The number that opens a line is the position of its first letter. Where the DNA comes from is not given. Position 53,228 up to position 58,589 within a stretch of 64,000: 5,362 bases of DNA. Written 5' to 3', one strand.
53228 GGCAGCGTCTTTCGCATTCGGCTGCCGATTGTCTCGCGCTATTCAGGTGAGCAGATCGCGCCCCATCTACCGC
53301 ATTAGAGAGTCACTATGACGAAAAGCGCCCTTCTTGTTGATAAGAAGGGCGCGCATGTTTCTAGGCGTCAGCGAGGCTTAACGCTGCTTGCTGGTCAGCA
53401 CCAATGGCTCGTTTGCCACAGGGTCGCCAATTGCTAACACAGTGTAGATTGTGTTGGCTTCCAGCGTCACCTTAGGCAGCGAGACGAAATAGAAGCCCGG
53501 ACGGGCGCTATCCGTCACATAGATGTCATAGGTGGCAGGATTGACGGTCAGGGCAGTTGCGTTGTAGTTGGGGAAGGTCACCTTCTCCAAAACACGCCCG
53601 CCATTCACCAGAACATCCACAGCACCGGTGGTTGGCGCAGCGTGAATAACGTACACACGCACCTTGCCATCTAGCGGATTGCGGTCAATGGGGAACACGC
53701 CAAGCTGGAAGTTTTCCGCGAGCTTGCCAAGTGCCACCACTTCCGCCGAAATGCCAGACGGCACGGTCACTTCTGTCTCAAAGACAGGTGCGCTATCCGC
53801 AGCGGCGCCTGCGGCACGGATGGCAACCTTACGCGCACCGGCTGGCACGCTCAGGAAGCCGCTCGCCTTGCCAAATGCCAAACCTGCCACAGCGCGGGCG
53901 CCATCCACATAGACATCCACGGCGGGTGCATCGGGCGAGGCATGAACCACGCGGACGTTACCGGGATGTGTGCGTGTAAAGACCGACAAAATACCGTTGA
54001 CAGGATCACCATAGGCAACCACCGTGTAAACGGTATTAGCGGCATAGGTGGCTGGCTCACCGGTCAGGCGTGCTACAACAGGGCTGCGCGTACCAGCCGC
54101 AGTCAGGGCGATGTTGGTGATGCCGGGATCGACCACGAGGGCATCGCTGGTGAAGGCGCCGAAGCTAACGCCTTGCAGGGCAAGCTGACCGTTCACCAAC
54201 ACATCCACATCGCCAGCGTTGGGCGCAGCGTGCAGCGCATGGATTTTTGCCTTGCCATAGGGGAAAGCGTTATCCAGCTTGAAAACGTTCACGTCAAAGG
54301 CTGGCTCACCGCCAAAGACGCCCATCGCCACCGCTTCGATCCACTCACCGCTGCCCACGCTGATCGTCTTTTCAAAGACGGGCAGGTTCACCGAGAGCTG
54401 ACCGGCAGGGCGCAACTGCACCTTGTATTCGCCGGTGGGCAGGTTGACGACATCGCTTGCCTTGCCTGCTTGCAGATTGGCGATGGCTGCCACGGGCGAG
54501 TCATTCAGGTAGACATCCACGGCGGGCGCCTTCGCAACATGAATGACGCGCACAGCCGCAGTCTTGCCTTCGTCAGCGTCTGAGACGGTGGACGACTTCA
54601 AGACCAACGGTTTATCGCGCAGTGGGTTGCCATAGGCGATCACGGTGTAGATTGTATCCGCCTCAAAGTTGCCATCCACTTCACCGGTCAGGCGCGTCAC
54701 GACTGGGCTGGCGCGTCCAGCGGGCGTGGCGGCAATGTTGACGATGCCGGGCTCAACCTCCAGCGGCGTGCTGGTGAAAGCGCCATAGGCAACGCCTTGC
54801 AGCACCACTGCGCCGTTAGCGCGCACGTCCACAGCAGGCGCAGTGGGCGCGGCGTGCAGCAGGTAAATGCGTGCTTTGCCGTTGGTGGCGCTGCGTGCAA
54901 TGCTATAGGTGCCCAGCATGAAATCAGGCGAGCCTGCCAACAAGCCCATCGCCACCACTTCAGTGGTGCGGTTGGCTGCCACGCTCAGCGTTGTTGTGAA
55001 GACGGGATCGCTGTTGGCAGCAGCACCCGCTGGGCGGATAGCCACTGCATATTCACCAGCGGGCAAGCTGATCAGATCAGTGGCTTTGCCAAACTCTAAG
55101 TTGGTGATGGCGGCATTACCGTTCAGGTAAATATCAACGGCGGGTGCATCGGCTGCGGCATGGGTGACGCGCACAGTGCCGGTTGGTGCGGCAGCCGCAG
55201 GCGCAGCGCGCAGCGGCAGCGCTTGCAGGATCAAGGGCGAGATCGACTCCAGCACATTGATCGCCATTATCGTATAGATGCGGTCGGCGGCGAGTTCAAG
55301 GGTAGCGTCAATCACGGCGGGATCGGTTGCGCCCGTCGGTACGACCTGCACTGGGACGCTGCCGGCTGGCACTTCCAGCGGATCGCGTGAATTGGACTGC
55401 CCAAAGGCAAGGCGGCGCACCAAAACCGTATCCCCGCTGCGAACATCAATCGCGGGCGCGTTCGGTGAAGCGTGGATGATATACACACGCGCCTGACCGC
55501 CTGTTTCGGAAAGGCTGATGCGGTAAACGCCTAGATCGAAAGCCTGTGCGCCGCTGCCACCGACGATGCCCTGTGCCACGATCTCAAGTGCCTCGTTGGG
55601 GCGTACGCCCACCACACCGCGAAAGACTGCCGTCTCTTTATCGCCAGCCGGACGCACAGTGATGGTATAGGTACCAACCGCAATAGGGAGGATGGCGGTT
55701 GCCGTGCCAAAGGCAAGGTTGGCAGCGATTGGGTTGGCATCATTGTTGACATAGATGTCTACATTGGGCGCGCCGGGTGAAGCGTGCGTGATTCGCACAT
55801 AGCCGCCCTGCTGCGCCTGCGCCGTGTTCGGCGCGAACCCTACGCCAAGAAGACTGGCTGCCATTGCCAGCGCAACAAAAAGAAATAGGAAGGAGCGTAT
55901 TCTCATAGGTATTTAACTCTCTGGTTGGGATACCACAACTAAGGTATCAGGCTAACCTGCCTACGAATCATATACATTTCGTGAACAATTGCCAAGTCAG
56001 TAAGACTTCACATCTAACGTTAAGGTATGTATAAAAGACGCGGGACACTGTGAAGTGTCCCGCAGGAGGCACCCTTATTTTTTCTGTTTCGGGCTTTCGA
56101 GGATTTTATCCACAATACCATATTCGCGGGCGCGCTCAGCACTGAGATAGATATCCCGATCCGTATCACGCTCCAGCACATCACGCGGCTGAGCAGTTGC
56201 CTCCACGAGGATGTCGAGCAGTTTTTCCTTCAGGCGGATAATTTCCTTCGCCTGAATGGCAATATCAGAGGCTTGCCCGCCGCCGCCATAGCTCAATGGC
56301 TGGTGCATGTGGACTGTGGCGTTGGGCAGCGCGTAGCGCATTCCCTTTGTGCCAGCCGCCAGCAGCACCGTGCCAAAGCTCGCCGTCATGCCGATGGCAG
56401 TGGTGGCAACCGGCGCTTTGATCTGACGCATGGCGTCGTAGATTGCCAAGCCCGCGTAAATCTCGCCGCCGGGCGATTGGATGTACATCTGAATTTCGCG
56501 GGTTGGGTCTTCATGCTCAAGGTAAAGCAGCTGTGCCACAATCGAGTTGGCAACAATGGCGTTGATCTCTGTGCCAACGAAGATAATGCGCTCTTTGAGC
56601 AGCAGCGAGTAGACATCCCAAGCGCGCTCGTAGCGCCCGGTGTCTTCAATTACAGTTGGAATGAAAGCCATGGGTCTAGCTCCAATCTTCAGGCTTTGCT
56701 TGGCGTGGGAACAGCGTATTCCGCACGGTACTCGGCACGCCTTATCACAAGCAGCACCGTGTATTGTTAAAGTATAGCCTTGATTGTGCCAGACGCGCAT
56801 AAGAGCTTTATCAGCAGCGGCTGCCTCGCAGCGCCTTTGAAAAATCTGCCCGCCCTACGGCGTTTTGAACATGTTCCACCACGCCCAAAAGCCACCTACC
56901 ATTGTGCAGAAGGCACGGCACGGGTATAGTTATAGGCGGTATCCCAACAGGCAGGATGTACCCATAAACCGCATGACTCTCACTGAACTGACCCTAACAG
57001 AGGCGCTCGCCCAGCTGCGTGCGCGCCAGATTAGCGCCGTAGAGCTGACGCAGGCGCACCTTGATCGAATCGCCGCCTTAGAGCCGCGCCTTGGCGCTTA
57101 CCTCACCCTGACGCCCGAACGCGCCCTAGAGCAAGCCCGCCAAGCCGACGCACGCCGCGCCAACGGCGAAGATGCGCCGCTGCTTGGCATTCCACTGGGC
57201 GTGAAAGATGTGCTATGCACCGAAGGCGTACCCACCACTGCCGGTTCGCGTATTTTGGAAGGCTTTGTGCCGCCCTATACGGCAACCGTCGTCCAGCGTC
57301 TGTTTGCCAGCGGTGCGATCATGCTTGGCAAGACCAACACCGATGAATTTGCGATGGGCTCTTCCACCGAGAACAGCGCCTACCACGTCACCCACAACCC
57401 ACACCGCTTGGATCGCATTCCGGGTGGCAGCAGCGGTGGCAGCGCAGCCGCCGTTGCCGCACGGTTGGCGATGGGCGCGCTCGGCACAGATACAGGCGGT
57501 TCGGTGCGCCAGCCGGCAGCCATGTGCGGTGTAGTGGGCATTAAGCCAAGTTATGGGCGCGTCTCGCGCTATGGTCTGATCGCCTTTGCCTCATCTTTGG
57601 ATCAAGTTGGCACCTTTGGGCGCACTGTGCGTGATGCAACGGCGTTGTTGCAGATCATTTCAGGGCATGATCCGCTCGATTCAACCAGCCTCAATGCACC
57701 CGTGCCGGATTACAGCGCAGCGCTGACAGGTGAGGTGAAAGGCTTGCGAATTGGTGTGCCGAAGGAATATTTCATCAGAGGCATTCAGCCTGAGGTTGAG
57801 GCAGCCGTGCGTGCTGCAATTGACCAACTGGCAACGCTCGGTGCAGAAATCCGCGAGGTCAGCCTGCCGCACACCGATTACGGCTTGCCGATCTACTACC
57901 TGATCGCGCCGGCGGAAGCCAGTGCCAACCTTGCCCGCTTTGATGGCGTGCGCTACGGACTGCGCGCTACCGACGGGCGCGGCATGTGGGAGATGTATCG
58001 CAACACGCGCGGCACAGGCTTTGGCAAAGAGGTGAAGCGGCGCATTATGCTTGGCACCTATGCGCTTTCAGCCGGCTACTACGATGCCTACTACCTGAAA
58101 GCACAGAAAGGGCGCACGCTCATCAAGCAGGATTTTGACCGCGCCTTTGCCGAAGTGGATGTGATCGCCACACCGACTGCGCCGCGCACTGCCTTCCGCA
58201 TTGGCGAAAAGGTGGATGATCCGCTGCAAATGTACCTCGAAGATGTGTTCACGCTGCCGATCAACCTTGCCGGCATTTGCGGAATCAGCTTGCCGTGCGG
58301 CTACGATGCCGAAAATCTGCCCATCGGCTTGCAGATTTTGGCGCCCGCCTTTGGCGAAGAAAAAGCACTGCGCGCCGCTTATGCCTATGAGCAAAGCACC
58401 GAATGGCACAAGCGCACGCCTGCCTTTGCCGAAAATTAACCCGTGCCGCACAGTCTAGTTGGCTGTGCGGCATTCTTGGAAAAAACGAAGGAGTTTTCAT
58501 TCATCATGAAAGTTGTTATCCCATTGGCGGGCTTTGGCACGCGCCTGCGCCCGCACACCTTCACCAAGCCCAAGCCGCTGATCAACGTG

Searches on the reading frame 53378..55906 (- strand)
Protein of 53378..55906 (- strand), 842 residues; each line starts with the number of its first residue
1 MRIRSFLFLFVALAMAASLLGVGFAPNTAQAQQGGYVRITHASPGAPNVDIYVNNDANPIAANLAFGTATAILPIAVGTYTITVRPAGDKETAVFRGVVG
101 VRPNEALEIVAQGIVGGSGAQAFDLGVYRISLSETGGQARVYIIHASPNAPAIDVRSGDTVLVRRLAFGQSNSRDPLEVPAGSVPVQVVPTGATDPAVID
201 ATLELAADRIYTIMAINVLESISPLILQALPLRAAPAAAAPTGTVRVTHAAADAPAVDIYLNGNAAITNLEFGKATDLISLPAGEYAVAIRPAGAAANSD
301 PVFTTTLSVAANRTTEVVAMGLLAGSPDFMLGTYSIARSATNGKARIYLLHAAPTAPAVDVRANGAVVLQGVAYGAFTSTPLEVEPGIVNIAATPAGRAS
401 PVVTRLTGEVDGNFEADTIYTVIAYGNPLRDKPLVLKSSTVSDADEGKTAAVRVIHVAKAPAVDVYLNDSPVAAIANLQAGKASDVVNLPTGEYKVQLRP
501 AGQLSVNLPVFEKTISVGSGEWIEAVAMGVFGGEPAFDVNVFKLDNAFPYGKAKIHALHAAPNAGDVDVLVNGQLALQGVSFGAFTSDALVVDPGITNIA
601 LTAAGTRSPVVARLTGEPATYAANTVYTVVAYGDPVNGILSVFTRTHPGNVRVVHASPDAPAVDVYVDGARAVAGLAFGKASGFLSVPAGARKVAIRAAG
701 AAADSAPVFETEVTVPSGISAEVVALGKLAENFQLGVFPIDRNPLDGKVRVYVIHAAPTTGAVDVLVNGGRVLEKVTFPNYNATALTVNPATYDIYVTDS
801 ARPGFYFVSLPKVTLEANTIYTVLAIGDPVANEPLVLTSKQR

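Call 63: search_protein_families(library=pfam, proteins=[window:53378-55906:-], max_evalue=0.01)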
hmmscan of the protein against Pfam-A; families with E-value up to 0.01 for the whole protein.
window:53378-55906:- (842 aa): 3 families
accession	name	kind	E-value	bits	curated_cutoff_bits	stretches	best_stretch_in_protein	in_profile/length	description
PF14344.12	DUF4397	-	1.5e-130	429.2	30.6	8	650-765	2-118/119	Domain of unknown function (DUF4397)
PF16967.11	TcfC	-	0.003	17.5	29.4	0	459-499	11-51/68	E-set like domain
PF10746.14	Phage_holin_2_2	-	0.0063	16.6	25.4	0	804-830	25-51/61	Phage holin T7 family, holin superfamily II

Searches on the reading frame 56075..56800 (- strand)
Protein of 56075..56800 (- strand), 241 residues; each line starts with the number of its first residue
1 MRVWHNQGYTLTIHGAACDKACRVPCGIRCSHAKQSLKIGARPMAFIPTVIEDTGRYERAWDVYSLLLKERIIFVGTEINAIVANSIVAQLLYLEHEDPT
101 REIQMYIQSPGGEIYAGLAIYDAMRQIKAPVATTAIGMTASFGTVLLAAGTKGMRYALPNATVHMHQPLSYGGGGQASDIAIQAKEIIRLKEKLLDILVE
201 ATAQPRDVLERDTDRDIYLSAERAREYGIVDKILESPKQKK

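Call 63: search_protein_families(library=pfam, proteins=[window:56075-56800:-], max_evalue=0.01)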
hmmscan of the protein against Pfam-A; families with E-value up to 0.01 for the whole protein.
window:56075-56800:- (241 aa): 1 family
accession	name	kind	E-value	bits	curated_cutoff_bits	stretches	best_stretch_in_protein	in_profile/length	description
PF00574.28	CLP_protease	-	3.5e-69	232.8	20.2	1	57-236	3-181/182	Clp protease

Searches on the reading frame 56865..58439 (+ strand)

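Call 63: search_protein_families(library=pfam, proteins=[window:56865-58439:+], max_evalue=0.01)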
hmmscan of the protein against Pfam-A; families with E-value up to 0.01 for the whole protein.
window:56865-58439:+ (524 aa): 1 family
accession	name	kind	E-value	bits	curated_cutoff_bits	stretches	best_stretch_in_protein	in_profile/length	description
PF01425.27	Amidase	-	2.3e-162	541.5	27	1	60-501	1-444/445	Amidase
